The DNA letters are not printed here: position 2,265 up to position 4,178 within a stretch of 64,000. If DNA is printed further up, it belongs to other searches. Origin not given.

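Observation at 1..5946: Five-gene glycan-type operon with three tandem AlkP-superfamily phosphodiesterase paralogs, one hidden at the window edge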

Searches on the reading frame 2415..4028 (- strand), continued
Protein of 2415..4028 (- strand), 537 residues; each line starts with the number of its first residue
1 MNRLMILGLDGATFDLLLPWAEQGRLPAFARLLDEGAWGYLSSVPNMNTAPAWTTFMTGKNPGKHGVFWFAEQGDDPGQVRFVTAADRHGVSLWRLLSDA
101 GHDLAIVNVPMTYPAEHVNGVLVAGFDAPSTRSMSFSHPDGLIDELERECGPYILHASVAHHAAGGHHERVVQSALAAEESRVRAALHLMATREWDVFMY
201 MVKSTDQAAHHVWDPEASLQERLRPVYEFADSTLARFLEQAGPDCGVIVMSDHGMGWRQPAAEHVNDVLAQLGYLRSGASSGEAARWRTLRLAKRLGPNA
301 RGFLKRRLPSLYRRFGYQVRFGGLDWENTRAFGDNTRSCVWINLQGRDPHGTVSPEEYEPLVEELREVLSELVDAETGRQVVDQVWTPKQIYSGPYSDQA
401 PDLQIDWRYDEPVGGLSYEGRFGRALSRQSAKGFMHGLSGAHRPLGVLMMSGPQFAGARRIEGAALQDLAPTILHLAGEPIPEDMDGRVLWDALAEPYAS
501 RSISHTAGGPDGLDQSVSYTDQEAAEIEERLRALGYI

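Call 12: find_related_loci(query=window:2415-4028:-, collection=genome_contigs, flank=10000)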
Query window:2415-4028:- (537 aa) in genome_contigs; peptide patterns used: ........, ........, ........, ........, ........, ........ (x = any residue, [..] = any of these).
81 stretches matched a pattern; 6 encode a relative of the query (tblastn E <= 1e-3); 6 distinct loci.
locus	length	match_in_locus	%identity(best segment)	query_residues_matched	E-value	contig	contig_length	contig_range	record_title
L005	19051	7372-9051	38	2-537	7e-118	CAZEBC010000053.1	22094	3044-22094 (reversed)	MAG TPA_asm: uncultured bacterium isolate binchicken_co107_64 genome assembly, contig: NODE_5869_length_22094_cov_11.091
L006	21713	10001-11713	37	2-537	4e-107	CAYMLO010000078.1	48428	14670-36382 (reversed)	MAG TPA_asm: uncultured Planctomycetales bacterium isolate binchicken_co334_152 genome assembly, contig: NODE_1083_lengt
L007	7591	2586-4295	36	2-537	1e-105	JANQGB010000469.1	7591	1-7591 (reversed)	MAG: Phycisphaerae bacterium isolate PL23b_bin.28 k99_2545261, whole genome shotgun sequence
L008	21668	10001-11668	30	2-537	6e-84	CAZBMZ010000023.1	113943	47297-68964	MAG TPA_asm: uncultured Clostridia bacterium isolate SRP090828_co2_158 genome assembly, contig: NODE_61_length_113943_co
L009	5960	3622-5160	33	3-501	1e-79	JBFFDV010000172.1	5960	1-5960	MAG: Anaerolineae bacterium isolate Mix_mud13.2021.11.53 k141_3409819_length_5960_cov_9.0000, whole genome shotgun seque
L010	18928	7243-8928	38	3-537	3e-103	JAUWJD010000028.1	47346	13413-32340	MAG: Chloroflexota bacterium isolate CSMAG_2311 CSMAG_2311_k127_10676511_length_47346_cov_65.9971, whole genome shotgun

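Call 13: search_solved_structures(query=window:2415-4028:-, max_evalue=0.01, show_alignments=1)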
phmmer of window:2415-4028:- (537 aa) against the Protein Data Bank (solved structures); distinct sequences matched with E-value up to 0.01: 0.

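Call 21: find_encoding_contigs(protein=P0023, flank=10000, max_places=1)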
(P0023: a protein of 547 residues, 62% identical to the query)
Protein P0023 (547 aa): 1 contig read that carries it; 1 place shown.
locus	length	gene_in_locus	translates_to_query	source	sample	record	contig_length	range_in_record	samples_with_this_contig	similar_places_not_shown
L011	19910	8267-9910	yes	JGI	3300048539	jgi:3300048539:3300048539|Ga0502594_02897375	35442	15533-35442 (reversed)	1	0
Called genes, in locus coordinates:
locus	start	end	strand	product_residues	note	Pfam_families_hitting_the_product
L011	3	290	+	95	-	?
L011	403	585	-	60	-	-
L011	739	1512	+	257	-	PF13384:HTH_23 (weak)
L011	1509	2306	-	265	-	PF00106:adh_short, PF08659:KR, PF13561:adh_short_C2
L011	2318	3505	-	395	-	PF02771:Acyl-CoA_dh_N, PF08028:Acyl-CoA_dh_2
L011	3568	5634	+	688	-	PF02897:Peptidase_S9_N, PF00326:Peptidase_S9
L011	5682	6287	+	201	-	PF02397:Bac_transf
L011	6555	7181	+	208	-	-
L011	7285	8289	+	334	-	-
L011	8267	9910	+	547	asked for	PF01663:Phosphodiest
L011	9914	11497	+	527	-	PF01663:Phosphodiest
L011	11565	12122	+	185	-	PF11716:MDMPI_N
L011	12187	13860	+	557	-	PF01663:Phosphodiest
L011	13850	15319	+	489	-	PF01663:Phosphodiest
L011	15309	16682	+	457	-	PF04932:Wzy_C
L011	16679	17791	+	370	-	PF13439:Glyco_transf_4, PF13579:Glyco_trans_4_4, PF00534:Glycos_transf_1, PF13692:Glyco_trans_1_4, PF20706:GT4-conflict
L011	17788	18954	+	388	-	PF14885:GHL15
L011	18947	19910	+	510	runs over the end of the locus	PF01943:Polysacc_synt, PF13440:Polysacc_synt_3, PF01554:MatE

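Call 22: find_encoding_contigs(protein=P0013, flank=10000, max_places=1)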
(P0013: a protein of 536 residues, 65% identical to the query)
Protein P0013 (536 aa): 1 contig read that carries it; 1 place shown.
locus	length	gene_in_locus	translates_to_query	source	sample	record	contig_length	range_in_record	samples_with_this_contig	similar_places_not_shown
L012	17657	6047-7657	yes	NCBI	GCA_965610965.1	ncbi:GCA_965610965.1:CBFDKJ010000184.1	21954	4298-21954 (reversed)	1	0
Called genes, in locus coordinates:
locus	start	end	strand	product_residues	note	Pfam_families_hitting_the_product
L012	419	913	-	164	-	PF00719:Pyrophosphatase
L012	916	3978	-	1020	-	PF01074:Glyco_hydro_38N, PF03065:Glyco_hydro_57, PF09261:Alpha-mann_mid, PF07748:Glyco_hydro_38C, PF17677:Glyco_hydro38C2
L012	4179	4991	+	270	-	PF00483:NTP_transferase, PF12804:NTP_transf_3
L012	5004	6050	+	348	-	-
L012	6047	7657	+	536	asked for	PF01663:Phosphodiest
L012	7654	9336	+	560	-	PF01663:Phosphodiest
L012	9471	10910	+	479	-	PF01943:Polysacc_synt, PF13440:Polysacc_synt_3, PF01554:MatE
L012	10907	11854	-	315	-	PF00685:Sulfotransfer_1, PF13469:Sulfotransfer_3 (faint)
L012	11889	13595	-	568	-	PF01663:Phosphodiest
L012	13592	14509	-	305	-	-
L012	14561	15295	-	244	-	PF01663:Phosphodiest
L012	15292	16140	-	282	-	PF01370:Epimerase, PF04321:RmlD_sub_bind, PF16363:GDP_Man_Dehyd, PF02719:Polysacc_synt_2, PF07993:NAD_binding_4 (weak)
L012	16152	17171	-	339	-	PF01073:3Beta_HSD, PF01370:Epimerase, PF04321:RmlD_sub_bind, PF05368:NmrA (weak), PF13460:NAD_binding_10 (weak), PF16363:GDP_Man_Dehyd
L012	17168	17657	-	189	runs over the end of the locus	PF00908:dTDP_sugar_isom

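Call 23: find_encoding_contigs(protein=P0081, flank=10000, max_places=1)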
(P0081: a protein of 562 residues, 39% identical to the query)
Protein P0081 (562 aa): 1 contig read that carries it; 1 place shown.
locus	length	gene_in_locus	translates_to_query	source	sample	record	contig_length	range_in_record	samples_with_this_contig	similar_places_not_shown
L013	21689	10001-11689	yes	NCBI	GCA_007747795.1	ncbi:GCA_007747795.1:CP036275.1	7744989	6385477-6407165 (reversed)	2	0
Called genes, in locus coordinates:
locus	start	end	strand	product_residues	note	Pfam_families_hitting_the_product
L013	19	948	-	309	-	PF00126:HTH_1, PF03466:LysR_substrate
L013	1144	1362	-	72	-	-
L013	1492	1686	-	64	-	-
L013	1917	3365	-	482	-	PF07394:DUF1501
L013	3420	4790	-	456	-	-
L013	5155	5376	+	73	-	-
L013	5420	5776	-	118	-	PF18480:DUF5615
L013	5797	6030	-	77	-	PF04255:DUF433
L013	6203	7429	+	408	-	PF00144:Beta-lactamase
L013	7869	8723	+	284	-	PF00535:Glycos_transf_2, PF10111:Glyco_tranf_2_2 (faint), PF13641:Glyco_tranf_2_3, PF13632:Glyco_trans_2_3 (weak)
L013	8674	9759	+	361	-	PF03214:RGP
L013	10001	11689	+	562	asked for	PF01663:Phosphodiest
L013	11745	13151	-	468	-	PF01609:DDE_Tnp_1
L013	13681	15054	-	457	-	PF02563:Poly_export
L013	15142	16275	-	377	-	-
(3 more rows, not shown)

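Call 26: search_solved_structures(query=A1, max_evalue=1, show_alignments=2)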
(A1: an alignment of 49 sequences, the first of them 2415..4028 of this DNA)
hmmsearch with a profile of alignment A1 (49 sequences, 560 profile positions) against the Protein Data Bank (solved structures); distinct sequences matched with E-value up to 1: 55.
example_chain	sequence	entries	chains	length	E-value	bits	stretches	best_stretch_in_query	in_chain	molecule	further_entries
3szy_A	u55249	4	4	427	3.9e-07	32.1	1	8-109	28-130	phosphonoacetate hydrolase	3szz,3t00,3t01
3t02_A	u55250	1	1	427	8.6e-07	30.9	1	8-109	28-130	phosphonoacetate hydrolase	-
7oz9_AAA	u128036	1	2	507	1.3e-05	27.1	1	481-525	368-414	N-acetylgalactosamine-6-sulfatase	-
5vpu_A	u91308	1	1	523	1.4e-05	27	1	479-509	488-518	2,3-bisphosphoglycerate-independent phosphoglycerate mutase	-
7n1s_A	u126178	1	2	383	2.4e-05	26.2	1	229-275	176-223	Phosphodiesterase-nucleotide pyrophosphatase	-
2gsn_A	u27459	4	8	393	2.6e-05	26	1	229-275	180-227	phosphodiesterase-nucleotide pyrophosphatase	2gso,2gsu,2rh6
4lqy_A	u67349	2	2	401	2.7e-05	26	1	213-273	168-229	Bis(5'-adenosyl)-triphosphatase ENPP4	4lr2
7mw8_D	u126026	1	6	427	4.9e-05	25.1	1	229-275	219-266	Phosphodiesterase-nucleotide pyrophosphatase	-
1ei6_A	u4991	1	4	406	5e-05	25.1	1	6-109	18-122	PHOSPHONOACETATE HYDROLASE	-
5ven_A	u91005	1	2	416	5.8e-05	24.9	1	204-289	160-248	Ectonucleotide pyrophosphatase/phosphodiesterase family member 5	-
5veo_A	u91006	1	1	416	0.00012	23.9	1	204-289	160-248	Ectonucleotide pyrophosphatase/phosphodiesterase family member 5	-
7knf_A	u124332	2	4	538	0.00021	23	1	483-527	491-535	2,3-bisphosphoglycerate-independent phosphoglycerate mutase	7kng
7p24_AAA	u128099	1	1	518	0.00033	22.4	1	480-519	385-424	Mucin-desulfating sulfatase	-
7oz8_AAA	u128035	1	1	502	0.00034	22.4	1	483-516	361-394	Choline-sulfatase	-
3b5q_A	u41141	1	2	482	0.00058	21.6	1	228-273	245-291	Putative sulfatase yidJ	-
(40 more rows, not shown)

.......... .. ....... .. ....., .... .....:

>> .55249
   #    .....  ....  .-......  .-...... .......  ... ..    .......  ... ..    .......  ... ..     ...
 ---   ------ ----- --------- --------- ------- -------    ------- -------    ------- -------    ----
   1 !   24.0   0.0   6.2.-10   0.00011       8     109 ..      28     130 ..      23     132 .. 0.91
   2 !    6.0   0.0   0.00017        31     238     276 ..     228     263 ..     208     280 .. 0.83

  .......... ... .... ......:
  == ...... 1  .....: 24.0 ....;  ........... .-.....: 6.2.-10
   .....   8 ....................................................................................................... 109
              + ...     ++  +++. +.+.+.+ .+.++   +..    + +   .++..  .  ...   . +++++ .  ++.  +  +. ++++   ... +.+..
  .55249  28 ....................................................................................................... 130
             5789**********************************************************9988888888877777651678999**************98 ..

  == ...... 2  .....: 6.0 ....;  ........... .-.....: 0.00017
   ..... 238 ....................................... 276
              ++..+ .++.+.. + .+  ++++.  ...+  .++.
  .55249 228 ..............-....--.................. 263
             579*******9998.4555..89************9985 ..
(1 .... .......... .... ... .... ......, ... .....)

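Call 36: predict_structure(alignment_id=A1)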
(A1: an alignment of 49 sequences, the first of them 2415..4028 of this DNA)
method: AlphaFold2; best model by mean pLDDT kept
length: 537 residues; sequences in the alignment: 49
mean_pLDDT: 89.7   pTM: 0.91
mean pLDDT of the five models: 89.7, 89.4, 88.0, 88.0, 86.9
residues with pLDDT >= 90: 379; 70-90: 102; 50-70: 54; < 50: 2
segments of 3 or more residues with pLDDT < 50: none
pLDDT, mean of each block of 10 residues (from residue 1): 93 96 97 96 95 97 95 75 90 96 97 96 94 94 97 90 89 97 98 98 94 88 97 98 96 93 92 84 55 62 69 69 84 86 87 95 98 95 96 93 93 93 90 72 96 92 97 97 96 95 86 65 83 73
secondary structure, 60 per line:
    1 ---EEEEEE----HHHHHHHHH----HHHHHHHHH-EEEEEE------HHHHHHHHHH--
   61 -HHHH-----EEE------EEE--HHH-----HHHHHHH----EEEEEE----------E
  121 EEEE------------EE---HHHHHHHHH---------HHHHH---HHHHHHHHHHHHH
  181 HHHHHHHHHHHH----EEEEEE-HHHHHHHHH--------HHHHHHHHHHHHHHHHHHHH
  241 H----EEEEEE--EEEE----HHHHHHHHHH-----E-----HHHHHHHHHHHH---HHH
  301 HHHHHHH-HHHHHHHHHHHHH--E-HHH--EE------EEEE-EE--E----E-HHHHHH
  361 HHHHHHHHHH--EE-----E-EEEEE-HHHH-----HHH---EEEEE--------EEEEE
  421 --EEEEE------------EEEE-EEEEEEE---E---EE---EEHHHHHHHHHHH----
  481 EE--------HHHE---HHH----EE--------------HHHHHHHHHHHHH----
elements in order: E4-9 H14-22 H27-35 E37-42 H49-58 H62-65 E71-73 E80-82 H93-99 E104-109 E120-124 H142-150 H160-164 H168-192 E197-202 H204-212 H221-241 E246-251 E254-257 H262-271 H283-294 H298-307 H309-321 E339-342 H355-370 E382-386 H388-391 E403-407 E416-420 E423-427 E440-443 E445-451 H466-476 H521-533

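Call 38: find_related_loci(query=A1, collection=metagenome_contigs, flank=10000)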
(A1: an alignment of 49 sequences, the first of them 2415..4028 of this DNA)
Query A1 (537 aa) in metagenome_contigs; peptide patterns used: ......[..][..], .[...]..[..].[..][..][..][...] (x = any residue, [..] = any of these).
600 stretches matched a pattern (row limit reached: there are more); 571 encode a relative of the query (tblastn E <= 1e-3); the best 80 are kept; 80 distinct loci.
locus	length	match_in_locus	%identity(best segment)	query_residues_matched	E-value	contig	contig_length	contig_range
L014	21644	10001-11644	39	3-537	2e-115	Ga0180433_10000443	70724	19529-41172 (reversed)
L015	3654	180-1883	38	3-537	3e-117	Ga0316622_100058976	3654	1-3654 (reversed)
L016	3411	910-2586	39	2-537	6e-116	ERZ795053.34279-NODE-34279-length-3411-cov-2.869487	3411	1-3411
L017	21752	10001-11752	38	2-537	1e-109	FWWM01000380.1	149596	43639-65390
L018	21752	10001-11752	38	2-537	1e-109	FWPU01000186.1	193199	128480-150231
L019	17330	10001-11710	37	2-537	1e-106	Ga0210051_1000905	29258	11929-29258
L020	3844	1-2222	38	3-537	3e-107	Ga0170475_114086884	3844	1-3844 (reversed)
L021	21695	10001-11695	35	4-537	2e-105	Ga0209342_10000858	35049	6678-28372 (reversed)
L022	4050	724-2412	38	3-537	2e-105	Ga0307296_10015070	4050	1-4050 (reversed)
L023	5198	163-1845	37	3-537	5e-104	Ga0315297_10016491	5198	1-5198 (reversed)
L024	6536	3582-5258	36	3-537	4e-104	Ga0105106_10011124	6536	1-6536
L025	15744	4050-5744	37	3-537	4e-103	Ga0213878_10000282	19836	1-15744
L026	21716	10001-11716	34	2-537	4e-103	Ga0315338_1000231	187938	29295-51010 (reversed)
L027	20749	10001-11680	37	1-537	1e-102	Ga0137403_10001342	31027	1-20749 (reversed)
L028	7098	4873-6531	37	3-537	3e-102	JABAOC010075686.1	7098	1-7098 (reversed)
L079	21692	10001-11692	35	3-537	2e-87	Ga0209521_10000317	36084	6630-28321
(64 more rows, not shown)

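Call 40: fold_search(model_id=the predicted structure, library=pdb)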
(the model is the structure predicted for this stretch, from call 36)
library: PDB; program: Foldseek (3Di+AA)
matches with E <= 10: 564; with E <= 0.001: 319
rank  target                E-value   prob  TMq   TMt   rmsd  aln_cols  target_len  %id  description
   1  7n1s_B                8.1e-14  1.00  0.50  0.68   6.3       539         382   15  Crystal Structure Analysis of Xac Nucleotide Pyrophosphatase/Phosphodiesterase (released 2022-06-01)
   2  7mw8_D                8.1e-14  1.00  0.50  0.68   6.3       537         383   15  Crystal Structure Analysis of Xac Nucleotide Pyrophosphatase/Phosphodiesterase (released 2022-05-18)
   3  7cba_B                1.1e-13  1.00  0.51  0.37   7.6       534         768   11  Crystal structure of snake venom phosphodiesterase (PDE) from Taiwan cobra (Naja atra atra) in complex with isorhamnet (released 2021-07-21)
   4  7mw8_A                1.4e-13  1.00  0.50  0.68   6.4       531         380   15  Crystal Structure Analysis of Xac Nucleotide Pyrophosphatase/Phosphodiesterase (released 2022-05-18)
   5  2gsn_A                1.5e-13  1.00  0.49  0.66   6.2       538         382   15  Structure of Xac Nucleotide Pyrophosphatase/Phosphodiesterase (released 2006-08-01)
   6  7mw8_B                1.6e-13  1.00  0.50  0.67   6.0       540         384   15  Crystal Structure Analysis of Xac Nucleotide Pyrophosphatase/Phosphodiesterase (released 2022-05-18)
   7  7n1s_A                1.7e-13  1.00  0.49  0.66   6.7       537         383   15  Crystal Structure Analysis of Xac Nucleotide Pyrophosphatase/Phosphodiesterase (released 2022-06-01)
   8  7mw8_C                2.7e-13  1.00  0.50  0.67   6.1       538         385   15  Crystal Structure Analysis of Xac Nucleotide Pyrophosphatase/Phosphodiesterase (released 2022-05-18)
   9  7mw8_F                2.7e-13  1.00  0.49  0.66   6.7       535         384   15  Crystal Structure Analysis of Xac Nucleotide Pyrophosphatase/Phosphodiesterase (released 2022-05-18)
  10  6c02_A                3.3e-13  1.00  0.50  0.35   8.0       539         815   13  Human ectonucleotide pyrophosphatase / phosphodiesterase 3 (ENPP3, NPP3, CD203c), inactive (T205A), N594S, with alpha, (released 2018-05-02)
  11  6f2t_A                3.5e-13  1.00  0.50  0.39   7.7       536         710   13  Crystal structure of ectonucleotide phosphodiesterase/pyrophosphatase-3 (NPP3) (released 2018-08-01)
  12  5gz5_A                3.7e-13  1.00  0.50  0.36   6.8       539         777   12  Crystal structure of snake venom phosphodiesterase (PDE) from Taiwan cobra (Naja atra atra) in complex with AMP (released 2017-09-27)
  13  6c01_A                3.9e-13  1.00  0.52  0.35   6.7       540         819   13  Human ectonucleotide pyrophosphatase / phosphodiesterase 3 (ENPP3, NPP3, CD203c) (released 2018-05-02)
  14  7cba_A                3.9e-13  1.00  0.51  0.37   8.1       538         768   12  Crystal structure of snake venom phosphodiesterase (PDE) from Taiwan cobra (Naja atra atra) in complex with isorhamnet (released 2021-07-21)
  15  6c01_B                4.6e-13  1.00  0.51  0.36   6.8       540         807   14  Human ectonucleotide pyrophosphatase / phosphodiesterase 3 (ENPP3, NPP3, CD203c) (released 2018-05-02)
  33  3szy                  3.1e-12  1.00  0.51  0.65   7.0       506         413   15  Crystal Structure of Phosphonoacetate hydrolase from Sinorhizobium meliloti 1021 in APO form (released 2011-08-03)
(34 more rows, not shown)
